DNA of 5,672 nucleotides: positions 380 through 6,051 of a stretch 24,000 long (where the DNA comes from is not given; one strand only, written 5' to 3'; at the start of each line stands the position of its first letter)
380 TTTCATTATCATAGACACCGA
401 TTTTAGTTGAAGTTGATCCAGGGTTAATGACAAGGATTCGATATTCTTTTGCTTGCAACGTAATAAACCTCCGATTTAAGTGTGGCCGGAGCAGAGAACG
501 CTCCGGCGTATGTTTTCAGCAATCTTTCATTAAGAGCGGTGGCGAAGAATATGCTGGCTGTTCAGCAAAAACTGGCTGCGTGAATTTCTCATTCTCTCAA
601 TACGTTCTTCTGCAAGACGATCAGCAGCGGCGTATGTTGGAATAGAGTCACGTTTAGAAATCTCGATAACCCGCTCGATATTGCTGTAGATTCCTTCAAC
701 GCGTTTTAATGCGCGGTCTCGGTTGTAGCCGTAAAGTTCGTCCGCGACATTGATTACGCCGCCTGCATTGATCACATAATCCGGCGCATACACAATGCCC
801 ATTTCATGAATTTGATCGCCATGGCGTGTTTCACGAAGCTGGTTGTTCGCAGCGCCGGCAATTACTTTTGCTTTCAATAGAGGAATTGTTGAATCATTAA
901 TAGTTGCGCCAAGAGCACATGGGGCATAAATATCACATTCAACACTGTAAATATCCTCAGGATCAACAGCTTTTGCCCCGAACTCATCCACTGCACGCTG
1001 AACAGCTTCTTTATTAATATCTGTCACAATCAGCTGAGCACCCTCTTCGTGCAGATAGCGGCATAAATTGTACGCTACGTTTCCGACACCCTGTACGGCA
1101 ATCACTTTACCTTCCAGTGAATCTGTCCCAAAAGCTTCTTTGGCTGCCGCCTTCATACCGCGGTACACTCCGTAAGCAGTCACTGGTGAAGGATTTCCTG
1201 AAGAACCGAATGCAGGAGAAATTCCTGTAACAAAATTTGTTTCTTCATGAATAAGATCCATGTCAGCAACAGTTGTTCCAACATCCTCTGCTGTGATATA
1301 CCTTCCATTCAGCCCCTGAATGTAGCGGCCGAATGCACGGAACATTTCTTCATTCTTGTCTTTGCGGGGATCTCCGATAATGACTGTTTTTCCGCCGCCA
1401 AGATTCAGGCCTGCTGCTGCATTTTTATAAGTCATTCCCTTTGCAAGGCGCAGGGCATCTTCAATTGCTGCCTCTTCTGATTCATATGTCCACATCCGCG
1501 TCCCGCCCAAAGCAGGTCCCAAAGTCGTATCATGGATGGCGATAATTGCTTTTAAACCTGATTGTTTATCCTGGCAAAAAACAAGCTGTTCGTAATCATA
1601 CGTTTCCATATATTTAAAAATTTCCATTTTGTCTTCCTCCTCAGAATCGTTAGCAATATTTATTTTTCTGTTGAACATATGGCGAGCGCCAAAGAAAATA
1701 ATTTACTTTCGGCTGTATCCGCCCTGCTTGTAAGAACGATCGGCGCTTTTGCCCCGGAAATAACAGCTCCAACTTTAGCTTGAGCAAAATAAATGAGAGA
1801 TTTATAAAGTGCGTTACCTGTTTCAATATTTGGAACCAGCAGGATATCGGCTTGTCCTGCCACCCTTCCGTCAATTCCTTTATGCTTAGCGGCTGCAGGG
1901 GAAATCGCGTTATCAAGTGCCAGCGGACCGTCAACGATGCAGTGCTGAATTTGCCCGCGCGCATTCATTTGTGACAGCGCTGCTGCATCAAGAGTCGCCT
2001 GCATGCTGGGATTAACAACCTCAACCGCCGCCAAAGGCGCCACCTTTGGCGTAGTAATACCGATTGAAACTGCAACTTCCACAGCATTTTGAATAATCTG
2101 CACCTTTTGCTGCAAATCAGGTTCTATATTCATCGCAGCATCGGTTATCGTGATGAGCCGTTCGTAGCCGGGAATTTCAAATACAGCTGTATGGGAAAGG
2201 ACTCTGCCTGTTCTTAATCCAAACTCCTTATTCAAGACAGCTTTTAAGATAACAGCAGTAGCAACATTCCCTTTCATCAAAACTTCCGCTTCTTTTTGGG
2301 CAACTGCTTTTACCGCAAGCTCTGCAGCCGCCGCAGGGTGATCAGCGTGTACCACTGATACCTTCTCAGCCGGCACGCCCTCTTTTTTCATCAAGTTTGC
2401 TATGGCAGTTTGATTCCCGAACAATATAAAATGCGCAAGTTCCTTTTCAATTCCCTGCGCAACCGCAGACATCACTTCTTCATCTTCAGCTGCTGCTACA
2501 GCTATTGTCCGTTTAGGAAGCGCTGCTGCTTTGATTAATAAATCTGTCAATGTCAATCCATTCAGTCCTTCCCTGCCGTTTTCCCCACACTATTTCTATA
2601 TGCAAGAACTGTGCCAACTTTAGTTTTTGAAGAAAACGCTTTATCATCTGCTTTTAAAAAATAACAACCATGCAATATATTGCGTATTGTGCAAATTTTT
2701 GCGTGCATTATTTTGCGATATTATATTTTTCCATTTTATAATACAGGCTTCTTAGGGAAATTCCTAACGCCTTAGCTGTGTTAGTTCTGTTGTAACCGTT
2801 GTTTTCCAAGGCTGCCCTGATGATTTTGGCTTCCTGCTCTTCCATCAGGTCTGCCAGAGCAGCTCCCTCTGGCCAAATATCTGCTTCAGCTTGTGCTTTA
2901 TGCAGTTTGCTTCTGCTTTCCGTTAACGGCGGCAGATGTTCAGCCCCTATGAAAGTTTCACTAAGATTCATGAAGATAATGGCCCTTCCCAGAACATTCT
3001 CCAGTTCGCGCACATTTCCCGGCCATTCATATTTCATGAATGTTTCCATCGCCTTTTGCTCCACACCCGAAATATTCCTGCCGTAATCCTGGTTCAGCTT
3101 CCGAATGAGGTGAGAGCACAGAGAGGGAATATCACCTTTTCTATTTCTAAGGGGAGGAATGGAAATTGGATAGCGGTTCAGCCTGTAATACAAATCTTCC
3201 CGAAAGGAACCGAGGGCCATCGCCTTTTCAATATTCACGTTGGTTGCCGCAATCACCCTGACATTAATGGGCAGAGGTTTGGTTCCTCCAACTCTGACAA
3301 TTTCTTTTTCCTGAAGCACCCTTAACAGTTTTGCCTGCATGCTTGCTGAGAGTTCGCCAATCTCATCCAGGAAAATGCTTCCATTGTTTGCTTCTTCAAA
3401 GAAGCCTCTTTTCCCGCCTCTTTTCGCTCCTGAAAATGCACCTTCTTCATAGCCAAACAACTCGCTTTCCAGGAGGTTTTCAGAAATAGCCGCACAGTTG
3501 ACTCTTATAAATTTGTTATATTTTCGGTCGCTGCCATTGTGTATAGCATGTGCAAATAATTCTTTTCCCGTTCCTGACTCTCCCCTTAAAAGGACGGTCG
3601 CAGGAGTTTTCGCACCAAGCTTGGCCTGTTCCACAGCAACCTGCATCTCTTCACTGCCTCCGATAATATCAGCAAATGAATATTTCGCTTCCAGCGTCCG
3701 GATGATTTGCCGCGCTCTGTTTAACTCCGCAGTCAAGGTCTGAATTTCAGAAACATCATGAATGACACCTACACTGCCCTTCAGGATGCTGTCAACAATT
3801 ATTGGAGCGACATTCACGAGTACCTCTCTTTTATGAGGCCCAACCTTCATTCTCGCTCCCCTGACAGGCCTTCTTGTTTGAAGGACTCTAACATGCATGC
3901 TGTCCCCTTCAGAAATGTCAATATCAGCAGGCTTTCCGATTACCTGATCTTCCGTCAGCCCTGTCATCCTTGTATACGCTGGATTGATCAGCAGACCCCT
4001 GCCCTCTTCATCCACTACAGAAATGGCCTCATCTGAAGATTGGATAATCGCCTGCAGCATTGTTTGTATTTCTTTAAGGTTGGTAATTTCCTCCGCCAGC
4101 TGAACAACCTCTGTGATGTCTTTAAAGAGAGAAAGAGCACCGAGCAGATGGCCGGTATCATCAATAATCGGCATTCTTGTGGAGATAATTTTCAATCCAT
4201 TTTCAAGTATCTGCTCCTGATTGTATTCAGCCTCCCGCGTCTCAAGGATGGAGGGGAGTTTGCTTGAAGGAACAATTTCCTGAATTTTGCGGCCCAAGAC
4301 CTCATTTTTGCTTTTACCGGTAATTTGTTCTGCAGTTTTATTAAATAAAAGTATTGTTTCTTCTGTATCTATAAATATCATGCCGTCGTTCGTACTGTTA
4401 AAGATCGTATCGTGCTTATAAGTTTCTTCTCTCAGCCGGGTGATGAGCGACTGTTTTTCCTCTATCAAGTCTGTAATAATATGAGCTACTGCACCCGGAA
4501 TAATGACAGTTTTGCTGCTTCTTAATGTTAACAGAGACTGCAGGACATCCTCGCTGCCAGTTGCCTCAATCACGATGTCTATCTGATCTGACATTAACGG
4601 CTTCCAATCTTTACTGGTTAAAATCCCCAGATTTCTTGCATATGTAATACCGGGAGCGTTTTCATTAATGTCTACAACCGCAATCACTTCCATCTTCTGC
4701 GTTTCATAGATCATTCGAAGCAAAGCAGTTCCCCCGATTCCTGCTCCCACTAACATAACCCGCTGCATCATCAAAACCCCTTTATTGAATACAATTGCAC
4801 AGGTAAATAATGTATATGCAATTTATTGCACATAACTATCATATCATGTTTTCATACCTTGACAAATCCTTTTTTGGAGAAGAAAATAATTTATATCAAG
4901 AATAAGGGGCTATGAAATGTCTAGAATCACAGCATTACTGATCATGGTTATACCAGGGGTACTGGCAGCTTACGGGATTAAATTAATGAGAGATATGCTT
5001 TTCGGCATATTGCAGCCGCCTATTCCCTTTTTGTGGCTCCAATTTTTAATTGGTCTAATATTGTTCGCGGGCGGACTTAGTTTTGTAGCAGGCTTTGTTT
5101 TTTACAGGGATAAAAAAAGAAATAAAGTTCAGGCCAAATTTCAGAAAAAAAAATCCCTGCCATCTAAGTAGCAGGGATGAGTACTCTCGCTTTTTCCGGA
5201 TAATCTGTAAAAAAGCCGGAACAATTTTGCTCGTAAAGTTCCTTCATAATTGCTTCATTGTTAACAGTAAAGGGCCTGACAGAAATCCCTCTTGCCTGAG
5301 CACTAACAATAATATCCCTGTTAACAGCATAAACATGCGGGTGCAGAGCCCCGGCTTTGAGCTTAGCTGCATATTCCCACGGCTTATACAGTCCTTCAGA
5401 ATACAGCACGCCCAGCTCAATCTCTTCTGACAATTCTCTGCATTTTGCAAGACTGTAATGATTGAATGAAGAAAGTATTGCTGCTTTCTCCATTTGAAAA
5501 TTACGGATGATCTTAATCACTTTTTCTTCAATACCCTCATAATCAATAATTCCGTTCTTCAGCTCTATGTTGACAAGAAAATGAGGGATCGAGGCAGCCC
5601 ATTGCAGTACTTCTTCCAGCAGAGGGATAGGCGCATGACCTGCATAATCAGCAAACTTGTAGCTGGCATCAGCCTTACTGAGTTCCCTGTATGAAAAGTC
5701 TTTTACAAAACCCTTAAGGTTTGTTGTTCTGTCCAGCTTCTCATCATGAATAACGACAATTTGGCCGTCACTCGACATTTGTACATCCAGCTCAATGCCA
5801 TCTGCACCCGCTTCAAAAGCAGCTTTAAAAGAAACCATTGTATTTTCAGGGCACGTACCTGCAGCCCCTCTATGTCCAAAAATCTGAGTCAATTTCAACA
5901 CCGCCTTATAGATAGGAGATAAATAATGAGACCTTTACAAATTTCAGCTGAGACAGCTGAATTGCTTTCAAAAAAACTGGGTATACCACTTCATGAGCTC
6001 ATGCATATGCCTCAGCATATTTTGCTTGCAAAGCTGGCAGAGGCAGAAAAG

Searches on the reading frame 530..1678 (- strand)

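Call 9: search_protein_families(library=ncbifam, proteins=[window:530-1678:-])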
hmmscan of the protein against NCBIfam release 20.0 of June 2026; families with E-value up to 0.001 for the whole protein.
window:530-1678:- (382 aa): 17 families
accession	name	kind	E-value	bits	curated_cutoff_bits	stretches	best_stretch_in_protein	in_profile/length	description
NF035922.1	Trp_DH_ScyB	equivalog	2.4e-129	431.2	600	1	20-366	2-345/346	tryptophan dehydrogenase ScyB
NF040817.1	GdhA_Arch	equivalog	9.6e-23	81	750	2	49-217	61-239/419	glutamate dehydrogenase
NF041398.1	GluDhGdhB_Halo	equivalog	4.6e-18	65.3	620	1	45-310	54-342/410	glutamate dehydrogenase GdhB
NF006929.0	PRK09414.1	equivalog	1.2e-14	54.1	536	2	51-218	86-260/445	NADP-specific glutamate dehydrogenase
NF010634.0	PRK14031.1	equivalog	2.1e-11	43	822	2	48-217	79-255/444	NADP-specific glutamate dehydrogenase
NF010633.0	PRK14030.1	subfamily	9.9e-11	41.4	743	1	51-217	82-255/445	glutamate dehydrogenase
NF006619.0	PRK09186.1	equivalog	8.5e-05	22.3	255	1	188-264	2-78/256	oxidoreductase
NF006193.0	PRK08324.2-1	subfamily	0.00014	20.2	1213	1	174-238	440-505/705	bifunctional aldolase/short-chain dehydrogenase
NF003165.0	PRK04148.1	equivalog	0.0002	21.4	151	1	191-253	18-77/135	hypothetical protein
NF004198.0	PRK05653.1-3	equivalog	0.0002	20.9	296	1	190-262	7-77/248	3-oxoacyl-ACP reductase FabG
NF005559.1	PRK07231.1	subfamily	0.0002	20.9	215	0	188-252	2-63/249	glucose 1-dehydrogenase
NF037940.1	PKS_MbtD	equivalog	0.00027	19.1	1150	1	180-264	644-725/978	mycobactin polyketide synthase MbtD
NF004526.0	PRK05872.1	subfamily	0.00029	20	276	1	186-260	6-77/297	short-chain dehydrogenase/reductase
TIGR03206.1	benzo_BadH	equivalog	0.00043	19.7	431.2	1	191-260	4-71/250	2-hydroxycyclohexanecarboxyl-CoA dehydrogenase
NF005224.0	PRK06720.1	equivalog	0.00054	20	207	1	188-233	14-60/169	hypothetical protein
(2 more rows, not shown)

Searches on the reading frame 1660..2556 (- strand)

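Call 9: search_protein_families(library=ncbifam, proteins=[window:1660-2556:-])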
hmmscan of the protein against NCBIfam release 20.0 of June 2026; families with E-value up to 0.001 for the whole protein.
window:1660-2556:- (298 aa): 11 families
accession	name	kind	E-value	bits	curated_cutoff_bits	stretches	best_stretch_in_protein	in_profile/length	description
NF005837.0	PRK07742.1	equivalog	2.5e-143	476.8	409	1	1-298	1-299/299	phosphate butyryltransferase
TIGR02706.1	P_butyryltrans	equivalog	5.3e-128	426.2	410.5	1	4-295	2-293/294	phosphate butyryltransferase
NF004472.0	PRK05805.1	subfamily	1.4e-116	388.7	399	1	3-296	5-298/302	phosphate butyryltransferase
NF006045.0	PRK08190.1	subfamily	1.4e-98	330.8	282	1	3-295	164-456/467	bifunctional enoyl-CoA hydratase/phosphate acetyltransferase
NF008852.0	PRK11890.1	subfamily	3.2e-92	309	413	1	5-294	12-301/315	phosphate acetyltransferase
TIGR02709.1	branched_ptb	equivalog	1.1e-51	176.1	475.15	1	67-293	46-269/271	branched-chain phosphotransacylase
NF007233.1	PRK09653.1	subfamily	2.7e-21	76.4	310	1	81-282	106-305/319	phosphotransacetylase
NF004167.0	PRK05632.1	equivalog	1.6e-16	60.1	418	1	132-284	540-691/708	phosphate acetyltransferase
TIGR00651.1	pta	equivalog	1.1e-15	57.9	311.2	1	78-284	90-295/304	phosphate acetyltransferase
NF009501.0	PRK12861.1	subfamily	4.4e-07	28.4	1178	1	131-279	595-744/764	NADP-dependent malic enzyme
TIGR03270.1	methan_mark_4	hypoth_equivalog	0.00029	20.3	190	0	189-286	98-198/204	methanogenesis marker protein Mmp4/MtxX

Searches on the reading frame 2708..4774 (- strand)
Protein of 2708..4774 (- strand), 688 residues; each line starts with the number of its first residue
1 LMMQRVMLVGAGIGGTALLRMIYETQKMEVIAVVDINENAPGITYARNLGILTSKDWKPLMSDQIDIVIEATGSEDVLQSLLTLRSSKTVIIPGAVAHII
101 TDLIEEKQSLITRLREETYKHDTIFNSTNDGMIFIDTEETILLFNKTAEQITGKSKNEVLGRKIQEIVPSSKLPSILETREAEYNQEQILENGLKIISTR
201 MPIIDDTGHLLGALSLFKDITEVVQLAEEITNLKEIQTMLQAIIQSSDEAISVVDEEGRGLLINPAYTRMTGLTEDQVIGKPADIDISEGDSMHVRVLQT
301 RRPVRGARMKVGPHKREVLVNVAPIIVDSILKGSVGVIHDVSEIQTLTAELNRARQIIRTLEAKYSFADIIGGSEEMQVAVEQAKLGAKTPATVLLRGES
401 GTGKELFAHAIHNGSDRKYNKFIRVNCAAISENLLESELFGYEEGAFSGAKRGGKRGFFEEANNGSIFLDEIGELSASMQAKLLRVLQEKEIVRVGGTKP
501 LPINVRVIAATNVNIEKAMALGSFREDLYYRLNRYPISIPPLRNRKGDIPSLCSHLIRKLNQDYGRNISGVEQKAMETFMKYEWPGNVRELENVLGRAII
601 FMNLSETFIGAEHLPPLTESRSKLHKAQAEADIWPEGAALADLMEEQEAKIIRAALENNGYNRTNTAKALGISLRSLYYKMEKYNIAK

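Call 9: search_protein_families(library=ncbifam, proteins=[window:2708-4774:-])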
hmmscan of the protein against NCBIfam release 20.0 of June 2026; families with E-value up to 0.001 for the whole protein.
window:2708-4774:- (688 aa): 54 families (the best 25 are shown)
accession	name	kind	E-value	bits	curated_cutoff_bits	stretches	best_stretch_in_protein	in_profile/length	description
NF041552.1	TF_PrdR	equivalog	2.4e-141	471.9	795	2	232-685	128-577/577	sigma-54 dependent transcriptional regulator PrdR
TIGR01817.1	nifA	equivalog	9.2e-107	358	528.85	1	295-686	123-529/534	nif-specific transcriptional activator NifA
NF008469.0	PRK11361.1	equivalog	1e-97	327.8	714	1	343-687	121-457/461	acetoacetate metabolism transcriptional regulator AtoC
NF003451.0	PRK05022.1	equivalog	1e-93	314.8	476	1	337-678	158-502/512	nitric oxide reductase transcriptional regulator NorR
TIGR02329.1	propionate_PrpR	equivalog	7.4e-93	311.9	499.2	1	353-682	196-525/526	propionate catabolism operon regulatory protein PrpR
NF011953.0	PRK15424.1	equivalog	3.6e-90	303.1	703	1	339-684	190-534/538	propionate catabolism operon regulatory protein PrpR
TIGR02915.1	PEP_resp_reg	equivalog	3.5e-88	296.4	502.6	1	354-686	125-444/445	PEP-CTERM-box response regulator transcription factor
NF041906.1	V4R_TF_MobR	exception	4.2e-88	296.2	999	1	343-684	206-544/544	phenol degradation transcriptional regulator MobR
NF050807.1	TransRegFlbDCaul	equivalog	9.4e-86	288.4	750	1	370-685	120-439/454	sigma-54-dependent transcriptional regulator FlbD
NF038308.1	RNA_repair_RtcR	equivalog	2.8e-83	280.5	650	1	343-685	159-517/530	RNA repair transcriptional activator RtcR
NF007689.0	PRK10365.1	equivalog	6.8e-80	269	760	1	346-681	116-439/441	sigma-54-dependent response regulator transcription factor ZraR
TIGR01818.1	ntrC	equivalog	2.1e-79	267.5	558.6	1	362-657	128-436/463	nitrogen regulation protein NR(I)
NF049963.1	RespRegFlgRCampy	domain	3.6e-79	266.6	750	1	362-625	127-386/429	fla regulon two-component system response regulator FlgR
NF011958.0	PRK15429.1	equivalog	3e-78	264.1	830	1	364-688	375-688/692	formate hydrogenlyase transcriptional activator FlhA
TIGR02974.1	phageshock_pspF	equivalog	8.4e-78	261.9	443.55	1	370-684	1-336/336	phage shock protein operon transcriptional activator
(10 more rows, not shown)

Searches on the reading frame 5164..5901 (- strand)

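Call 9: search_protein_families(library=ncbifam, proteins=[window:5164-5901:-])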
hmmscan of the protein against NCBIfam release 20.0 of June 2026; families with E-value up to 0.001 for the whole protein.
window:5164-5901:- (245 aa): 4 families
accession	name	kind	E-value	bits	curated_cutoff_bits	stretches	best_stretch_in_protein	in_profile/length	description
NF006989.0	PRK09454.1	equivalog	2.5e-36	125.3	264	1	5-236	10-242/251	glycerophosphodiester phosphodiesterase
NF053857.1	LysphglycPlipDStph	equivalog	3.1e-25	89.1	450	1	6-159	47-207/305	lysophosphatidylglycerol phospholipase D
NF008354.0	PRK11143.1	equivalog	1.9e-15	56.7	254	1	7-63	33-89/359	glycerophosphodiester phosphodiesterase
NF041304.3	AvrBs2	equivalog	2.7e-06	25.6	1000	1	16-62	283-329/716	type III secretion system effector avirulence protein AvrBs2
